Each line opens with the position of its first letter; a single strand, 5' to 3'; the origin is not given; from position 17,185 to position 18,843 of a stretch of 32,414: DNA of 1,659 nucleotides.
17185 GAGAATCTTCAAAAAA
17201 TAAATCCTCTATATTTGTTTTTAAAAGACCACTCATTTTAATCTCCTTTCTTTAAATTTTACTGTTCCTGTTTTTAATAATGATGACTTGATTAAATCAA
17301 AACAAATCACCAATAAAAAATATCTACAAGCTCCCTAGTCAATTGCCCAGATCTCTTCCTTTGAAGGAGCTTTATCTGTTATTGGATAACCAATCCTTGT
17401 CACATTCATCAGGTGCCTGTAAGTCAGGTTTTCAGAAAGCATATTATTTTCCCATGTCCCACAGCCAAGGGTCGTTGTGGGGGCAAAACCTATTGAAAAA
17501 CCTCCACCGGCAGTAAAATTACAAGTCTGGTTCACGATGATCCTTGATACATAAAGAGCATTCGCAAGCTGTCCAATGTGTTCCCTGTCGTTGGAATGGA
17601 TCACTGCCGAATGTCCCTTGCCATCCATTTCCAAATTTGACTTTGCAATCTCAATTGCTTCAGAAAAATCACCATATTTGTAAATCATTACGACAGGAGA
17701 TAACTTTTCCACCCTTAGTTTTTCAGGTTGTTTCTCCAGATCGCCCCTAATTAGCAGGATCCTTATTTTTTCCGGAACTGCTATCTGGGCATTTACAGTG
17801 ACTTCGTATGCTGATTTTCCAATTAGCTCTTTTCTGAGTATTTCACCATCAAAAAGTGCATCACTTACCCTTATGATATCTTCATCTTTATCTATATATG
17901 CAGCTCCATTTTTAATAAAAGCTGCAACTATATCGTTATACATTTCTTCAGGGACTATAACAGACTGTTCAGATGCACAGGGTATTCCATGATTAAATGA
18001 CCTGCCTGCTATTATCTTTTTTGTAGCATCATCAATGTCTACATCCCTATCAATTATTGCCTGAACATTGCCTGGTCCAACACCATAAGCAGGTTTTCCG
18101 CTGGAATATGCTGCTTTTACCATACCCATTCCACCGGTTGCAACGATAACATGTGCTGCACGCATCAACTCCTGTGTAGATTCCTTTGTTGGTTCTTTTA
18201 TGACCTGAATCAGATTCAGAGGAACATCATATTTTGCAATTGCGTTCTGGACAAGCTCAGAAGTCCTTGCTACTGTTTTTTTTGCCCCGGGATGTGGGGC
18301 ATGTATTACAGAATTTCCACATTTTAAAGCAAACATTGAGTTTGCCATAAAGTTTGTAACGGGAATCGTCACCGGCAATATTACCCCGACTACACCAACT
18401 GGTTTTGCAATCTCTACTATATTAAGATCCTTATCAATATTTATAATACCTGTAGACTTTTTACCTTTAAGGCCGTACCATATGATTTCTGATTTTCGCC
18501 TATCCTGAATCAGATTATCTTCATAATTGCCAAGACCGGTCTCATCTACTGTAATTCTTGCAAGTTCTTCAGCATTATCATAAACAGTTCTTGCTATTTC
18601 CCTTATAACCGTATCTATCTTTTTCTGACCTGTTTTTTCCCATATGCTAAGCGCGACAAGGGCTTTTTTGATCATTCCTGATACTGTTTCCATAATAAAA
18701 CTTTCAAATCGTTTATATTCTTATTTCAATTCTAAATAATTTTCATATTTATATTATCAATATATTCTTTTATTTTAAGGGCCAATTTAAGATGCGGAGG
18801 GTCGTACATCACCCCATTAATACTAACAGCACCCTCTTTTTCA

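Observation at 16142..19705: CitE-type acyl-CoA lyase, SucD-type CoA-acylating aldehyde dehydrogenase and an oversized creatininase-family hydrolase form one LacI-gated unit inside a sugar locus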

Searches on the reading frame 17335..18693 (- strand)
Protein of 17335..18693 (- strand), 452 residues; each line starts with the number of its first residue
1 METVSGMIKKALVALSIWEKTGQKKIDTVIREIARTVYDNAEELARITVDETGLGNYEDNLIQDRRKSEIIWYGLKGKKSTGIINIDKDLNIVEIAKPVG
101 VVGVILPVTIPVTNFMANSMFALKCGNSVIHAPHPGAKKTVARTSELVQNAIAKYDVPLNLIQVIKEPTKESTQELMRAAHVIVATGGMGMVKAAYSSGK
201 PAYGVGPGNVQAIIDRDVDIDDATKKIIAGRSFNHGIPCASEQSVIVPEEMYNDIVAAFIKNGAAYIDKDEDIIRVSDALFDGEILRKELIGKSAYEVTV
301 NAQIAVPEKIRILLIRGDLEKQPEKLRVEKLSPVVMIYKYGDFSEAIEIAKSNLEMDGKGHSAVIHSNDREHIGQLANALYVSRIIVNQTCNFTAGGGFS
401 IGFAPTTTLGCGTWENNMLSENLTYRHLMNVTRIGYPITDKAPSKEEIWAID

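Call 4: search_protein_families(library=pfam, proteins=[window:17335-18693:-])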
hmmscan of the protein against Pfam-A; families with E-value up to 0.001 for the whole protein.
window:17335-18693:- (452 aa): 1 family
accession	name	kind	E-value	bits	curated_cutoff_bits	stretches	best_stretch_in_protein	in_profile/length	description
PF00171.27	Aldedh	-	1.9e-35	122.8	23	2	3-261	30-291/461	Aldehyde dehydrogenase family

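Call 5: search_protein_families(library=ncbifam, proteins=[window:17335-18693:-])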
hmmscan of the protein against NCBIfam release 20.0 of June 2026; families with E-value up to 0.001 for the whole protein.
window:17335-18693:- (452 aa): 41 families (the best 25 are shown)
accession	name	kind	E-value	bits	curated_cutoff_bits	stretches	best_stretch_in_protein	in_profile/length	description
NF047625.1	AcylSulfactDhSauS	equivalog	1.7e-117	393.1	600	1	3-450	5-456/464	acylating sulfoacetaldehyde dehydrogenase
NF010378.0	PRK13805.1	equivalog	6.3e-117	391.6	951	1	2-435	14-450/872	bifunctional acetaldehyde-CoA/alcohol dehydrogenase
TIGR02518.1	EutH_ACDH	equivalog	3.2e-104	349.5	620.1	1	4-442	10-449/488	acetaldehyde dehydrogenase (acetylating)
NF011927.0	PRK15398.1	subfamily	8.2e-74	248.9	403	1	3-398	37-427/465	aldehyde dehydrogenase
NF050084.1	pip_6_carb_DH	equivalog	4.5e-19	68.7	730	1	3-351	20-385/475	L-piperidine-6-carboxylate dehydrogenase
TIGR01780.1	SSADH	subfamily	3e-18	65.9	646.35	1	4-260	21-281/448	succinate-semialdehyde dehydrogenase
NF006916.0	PRK09407.1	equivalog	3.4e-18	65.6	521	1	3-262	57-320/526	succinic semialdehyde dehydrogenase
NF040648.1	lactal_redase_Meth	equivalog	8e-18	64.7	650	1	6-393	37-427/463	lactaldehyde dehydrogenase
NF001221.0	PRK00197.1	equivalog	2.2e-17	62.9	289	1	85-402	103-382/418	glutamate-5-semialdehyde dehydrogenase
NF052305.1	DioxValDhHalo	equivalog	1e-15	57.6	750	1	8-262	49-307/483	2,5-dioxovalerate dehydrogenase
TIGR00407.1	proA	equivalog_domain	1.8e-15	56.7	317.45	1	84-402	89-373/398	glutamate-5-semialdehyde dehydrogenase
NF042993.1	AlphKGSA_gudD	equivalog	7.9e-14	51.3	770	1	4-261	44-305/481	alpha-ketoglutaric semialdehyde dehydrogenase GucD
TIGR02299.1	HpaE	equivalog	2.4e-12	46.2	638.35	1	6-261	42-300/488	5-carboxymethyl-2-hydroxymuconate semialdehyde dehydrogenase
TIGR01804.1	BADH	equivalog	4.3e-12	45.3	668.6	1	4-261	37-298/467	betaine-aldehyde dehydrogenase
NF007497.0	PRK10090.1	equivalog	1.1e-11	44.2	500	1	6-260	48-306/480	aldehyde dehydrogenase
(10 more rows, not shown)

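Call 36: search_solved_structures(query=window:17335-18693:-, max_evalue=1e-10, show_alignments=1)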
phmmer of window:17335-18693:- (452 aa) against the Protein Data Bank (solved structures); distinct sequences matched with E-value up to 1e-10: 17.
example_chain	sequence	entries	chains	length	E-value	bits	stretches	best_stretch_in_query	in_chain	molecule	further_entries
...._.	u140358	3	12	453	8.1e-124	417.2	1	4-449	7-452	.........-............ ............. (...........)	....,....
5j78_A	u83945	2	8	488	8.7e-84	285.3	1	4-444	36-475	Acetaldehyde dehydrogenase (Acetylating)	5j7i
13he_A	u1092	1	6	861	1.2e-76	261.8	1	6-434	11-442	Aldehyde-alcohol dehydrogenase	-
8uhw_A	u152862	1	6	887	1.3e-76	261.7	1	6-434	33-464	Aldehyde-alcohol dehydrogenase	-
6tqh_A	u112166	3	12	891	1.6e-75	258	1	16-433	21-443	Aldehyde-alcohol dehydrogenase | Bifunctional aldehyde-alcohol dehydrogenase AdhE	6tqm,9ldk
6ahc_A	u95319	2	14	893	1.6e-75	258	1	16-433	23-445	Aldehyde-alcohol dehydrogenase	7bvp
3k9d_A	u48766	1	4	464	1.4e-74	254.9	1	7-438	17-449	ALDEHYDE DEHYDROGENASE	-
3my7_A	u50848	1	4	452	6.9e-71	242.8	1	7-433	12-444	Alcohol dehydrogenase/acetaldehyde dehydrogenase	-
7dag_A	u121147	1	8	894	7.2e-71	242.7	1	13-433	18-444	Aldehyde-alcohol dehydrogenase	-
5jfl_A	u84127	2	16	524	2.2e-48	168.7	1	38-409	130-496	Aldehyde dehydrogenase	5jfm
6gvs_A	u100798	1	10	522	4.3e-47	164.4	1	38-410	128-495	Aldehyde dehydrogenase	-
5jfn_A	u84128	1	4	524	7.4e-47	163.6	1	38-409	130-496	Aldehyde dehydrogenase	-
4c3s_A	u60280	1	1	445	9.4e-47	163.3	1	12-417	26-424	ALDEHYDE DEHYDROGENASE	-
5dbv_A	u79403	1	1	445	1.9e-45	159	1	12-417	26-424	Aldehyde Dehydrogenase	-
5dru_A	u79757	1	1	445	2e-45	158.9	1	12-417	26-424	Aldehyde Dehydrogenase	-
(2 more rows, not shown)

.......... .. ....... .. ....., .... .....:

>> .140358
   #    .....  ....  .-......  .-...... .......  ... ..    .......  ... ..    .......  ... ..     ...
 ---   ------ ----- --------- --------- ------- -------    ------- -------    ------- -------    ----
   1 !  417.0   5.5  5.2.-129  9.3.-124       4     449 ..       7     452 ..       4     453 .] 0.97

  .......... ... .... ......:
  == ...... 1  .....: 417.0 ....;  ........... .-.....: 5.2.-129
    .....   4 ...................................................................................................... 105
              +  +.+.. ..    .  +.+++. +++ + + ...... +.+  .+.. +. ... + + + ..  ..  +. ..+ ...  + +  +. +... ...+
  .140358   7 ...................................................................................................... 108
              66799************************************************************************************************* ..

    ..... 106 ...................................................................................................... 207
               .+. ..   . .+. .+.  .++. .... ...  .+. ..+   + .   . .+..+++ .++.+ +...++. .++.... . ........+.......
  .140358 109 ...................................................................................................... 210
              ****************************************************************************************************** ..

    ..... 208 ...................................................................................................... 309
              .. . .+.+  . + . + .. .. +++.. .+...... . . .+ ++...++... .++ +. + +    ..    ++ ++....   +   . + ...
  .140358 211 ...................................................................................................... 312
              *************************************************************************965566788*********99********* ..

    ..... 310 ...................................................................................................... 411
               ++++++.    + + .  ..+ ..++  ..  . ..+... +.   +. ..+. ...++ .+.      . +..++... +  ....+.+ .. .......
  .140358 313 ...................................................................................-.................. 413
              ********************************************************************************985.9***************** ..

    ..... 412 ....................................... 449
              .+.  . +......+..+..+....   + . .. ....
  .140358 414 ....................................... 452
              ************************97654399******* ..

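Call 54: find_homologous_proteins(query=window:17335-18693:-, max_evalue=1e-60)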
Query window:17335-18693:- (452 aa): 6111 proteins with E <= 1e-60 among 8000 candidates; the best 120 are listed.
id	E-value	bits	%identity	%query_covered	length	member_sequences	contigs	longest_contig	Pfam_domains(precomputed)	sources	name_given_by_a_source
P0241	7.1e-296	999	100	100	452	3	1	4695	PF00171.28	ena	-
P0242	1.2e-236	804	77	100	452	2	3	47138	PF00171.28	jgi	jgi:succinate-semialdehyde dehydrogenase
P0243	2.0e-229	780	77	100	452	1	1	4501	PF00171.28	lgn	-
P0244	2.7e-228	776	75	100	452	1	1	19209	PF00171.28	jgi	jgi:succinate-semialdehyde dehydrogenase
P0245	2.2e-227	773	76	100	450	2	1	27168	PF00171.28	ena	-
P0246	3.4e-225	766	75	100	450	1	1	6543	PF00171.28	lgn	-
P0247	9.1e-225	765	74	100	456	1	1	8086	PF00171.28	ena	-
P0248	2.2e-222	757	73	100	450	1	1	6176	PF00171.28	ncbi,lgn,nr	ncbi:MAG: aldehyde dehydrogenase family protein [Actinobacteria bacterium]|nr:aldehyde dehydrogenase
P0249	5.2e-222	756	75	100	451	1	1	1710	PF00171.28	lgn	-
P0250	8.5e-222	755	74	99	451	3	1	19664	PF00171.28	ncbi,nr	ncbi:MAG: aldehyde dehydrogenase family protein [Actinobacteria bacterium]|nr:aldehyde dehydrogenase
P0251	4.1e-221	753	73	100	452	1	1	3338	PF00171.28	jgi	jgi:succinate-semialdehyde dehydrogenase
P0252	1.3e-220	751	73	99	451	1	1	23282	PF00171.28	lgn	-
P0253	3.2e-218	743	73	99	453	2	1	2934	PF00171.28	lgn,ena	-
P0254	1.2e-217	741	78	92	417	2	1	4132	PF00171.28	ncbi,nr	ncbi:MAG: aldehyde dehydrogenase family protein, partial [Actinobacteria bacterium]|nr:aldehyde dehy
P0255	9.6e-216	735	72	99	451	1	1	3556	PF00171.28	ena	-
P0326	1.0e-148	514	53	99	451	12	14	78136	PF05893.20,PF00171.28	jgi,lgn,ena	jgi:succinate-semialdehyde dehydrogenase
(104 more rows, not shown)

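Call 56: find_encoding_contigs(protein=P0326, flank=8000, max_places=3)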
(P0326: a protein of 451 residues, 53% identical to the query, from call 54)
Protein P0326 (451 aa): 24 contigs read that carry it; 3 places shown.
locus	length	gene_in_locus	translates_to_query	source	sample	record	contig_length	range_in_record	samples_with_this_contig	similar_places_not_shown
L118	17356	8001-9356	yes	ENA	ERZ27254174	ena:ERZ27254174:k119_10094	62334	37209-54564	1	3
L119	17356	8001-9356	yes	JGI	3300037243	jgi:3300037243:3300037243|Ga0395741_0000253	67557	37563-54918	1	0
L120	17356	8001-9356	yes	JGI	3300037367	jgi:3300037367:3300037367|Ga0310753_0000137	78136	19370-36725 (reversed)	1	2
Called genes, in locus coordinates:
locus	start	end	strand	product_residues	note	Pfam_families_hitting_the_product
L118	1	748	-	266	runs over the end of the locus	PF03328:HpcH_HpaI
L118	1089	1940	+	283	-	PF05721:PhyH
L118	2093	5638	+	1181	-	PF01074:Glyco_hydro_38N, PF07748:Glyco_hydro_38C, PF17677:Glyco_hydro38C2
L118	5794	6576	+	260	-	PF00106:adh_short, PF08659:KR, PF23441:SDR (weak), PF13561:adh_short_C2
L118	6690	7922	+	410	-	PF00364:Biotin_lipoyl, PF02817:E3_binding (faint), PF00198:2-oxoacid_dh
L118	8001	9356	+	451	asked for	PF00171:Aldedh, PF05893:LuxC (weak), PF00171:Aldedh (weak)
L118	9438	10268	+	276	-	PF03328:HpcH_HpaI, PF15617:C-C_Bond_Lyase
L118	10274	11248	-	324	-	PF01073:3Beta_HSD, PF01370:Epimerase, PF02719:Polysacc_synt_2 (faint), PF04321:RmlD_sub_bind, PF07993:NAD_binding_4 (faint), PF13460:NAD_binding_10, PF16363:GDP_Man_Dehyd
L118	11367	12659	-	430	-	PF07690:MFS_1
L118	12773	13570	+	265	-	PF00106:adh_short, PF13561:adh_short_C2, PF23441:SDR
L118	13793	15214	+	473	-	PF00171:Aldedh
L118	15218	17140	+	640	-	PF02776:TPP_enzyme_N, PF00205:TPP_enzyme_M, PF02775:TPP_enzyme_C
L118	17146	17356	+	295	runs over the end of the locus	PF01261:AP_endonuc_2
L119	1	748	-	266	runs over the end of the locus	PF03328:HpcH_HpaI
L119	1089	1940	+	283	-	PF05721:PhyH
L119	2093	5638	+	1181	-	PF01074:Glyco_hydro_38N, PF07748:Glyco_hydro_38C, PF17677:Glyco_hydro38C2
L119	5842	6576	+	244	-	PF00106:adh_short, PF08659:KR, PF13561:adh_short_C2, PF23441:SDR (weak)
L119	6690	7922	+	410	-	PF00364:Biotin_lipoyl, PF02817:E3_binding (faint), PF00198:2-oxoacid_dh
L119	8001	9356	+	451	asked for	PF00171:Aldedh, PF05893:LuxC (weak), PF00171:Aldedh (weak)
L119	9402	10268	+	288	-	PF15617:C-C_Bond_Lyase, PF03328:HpcH_HpaI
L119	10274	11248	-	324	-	PF01073:3Beta_HSD, PF01370:Epimerase, PF02719:Polysacc_synt_2 (faint), PF04321:RmlD_sub_bind, PF07993:NAD_binding_4 (faint), PF13460:NAD_binding_10, PF16363:GDP_Man_Dehyd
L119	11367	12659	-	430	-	PF07690:MFS_1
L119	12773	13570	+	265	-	PF00106:adh_short, PF13561:adh_short_C2, PF23441:SDR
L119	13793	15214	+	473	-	PF00171:Aldedh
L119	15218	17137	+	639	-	PF02776:TPP_enzyme_N, PF00205:TPP_enzyme_M, PF02775:TPP_enzyme_C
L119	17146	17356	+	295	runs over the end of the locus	PF01261:AP_endonuc_2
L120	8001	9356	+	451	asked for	PF00171:Aldedh, PF05893:LuxC (weak), PF00171:Aldedh (weak)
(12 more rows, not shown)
